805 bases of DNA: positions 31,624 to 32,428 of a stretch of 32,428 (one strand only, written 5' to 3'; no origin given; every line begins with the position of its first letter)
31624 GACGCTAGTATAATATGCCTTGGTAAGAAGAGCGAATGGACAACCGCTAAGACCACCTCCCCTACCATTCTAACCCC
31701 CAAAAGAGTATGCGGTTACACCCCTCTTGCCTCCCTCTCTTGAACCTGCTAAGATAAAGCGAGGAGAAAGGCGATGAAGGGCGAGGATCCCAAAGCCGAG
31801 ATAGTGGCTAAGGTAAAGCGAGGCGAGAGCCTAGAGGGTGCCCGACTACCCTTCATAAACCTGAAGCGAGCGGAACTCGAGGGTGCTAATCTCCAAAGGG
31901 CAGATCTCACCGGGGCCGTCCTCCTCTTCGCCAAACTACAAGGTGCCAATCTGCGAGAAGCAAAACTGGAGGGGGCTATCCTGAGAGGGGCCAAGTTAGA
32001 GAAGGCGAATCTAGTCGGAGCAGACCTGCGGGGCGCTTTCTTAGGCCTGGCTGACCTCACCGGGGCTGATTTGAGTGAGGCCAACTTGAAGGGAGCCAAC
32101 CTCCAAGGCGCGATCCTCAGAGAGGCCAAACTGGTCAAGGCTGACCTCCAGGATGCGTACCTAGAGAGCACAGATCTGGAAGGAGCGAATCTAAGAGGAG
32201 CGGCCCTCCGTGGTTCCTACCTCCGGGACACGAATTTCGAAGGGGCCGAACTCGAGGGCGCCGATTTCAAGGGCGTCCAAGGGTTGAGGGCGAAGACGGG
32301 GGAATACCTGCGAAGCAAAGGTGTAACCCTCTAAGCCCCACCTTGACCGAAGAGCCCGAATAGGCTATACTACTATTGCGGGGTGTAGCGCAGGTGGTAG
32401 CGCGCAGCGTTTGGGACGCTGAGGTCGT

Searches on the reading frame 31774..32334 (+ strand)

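Call 63: search_protein_families(library=pfam, proteins=[window:31774-32334:+], max_evalue=0.001)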
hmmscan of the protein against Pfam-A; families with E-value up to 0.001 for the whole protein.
window:31774-32334:+ (186 aa): 3 families
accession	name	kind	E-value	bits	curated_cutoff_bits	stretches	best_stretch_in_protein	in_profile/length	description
PF00805.28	Pentapeptide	-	5.8e-47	157.2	20.2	4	93-130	1-38/40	Pentapeptide repeats (8 copies)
PF13599.13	Pentapeptide_4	-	2e-14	53.8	38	2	96-165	9-78/78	Pentapeptide repeat region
PF13576.12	Pentapeptide_3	-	1.7e-13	50.9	27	1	132-167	3-40/48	Pentapeptide repeats (9 copies)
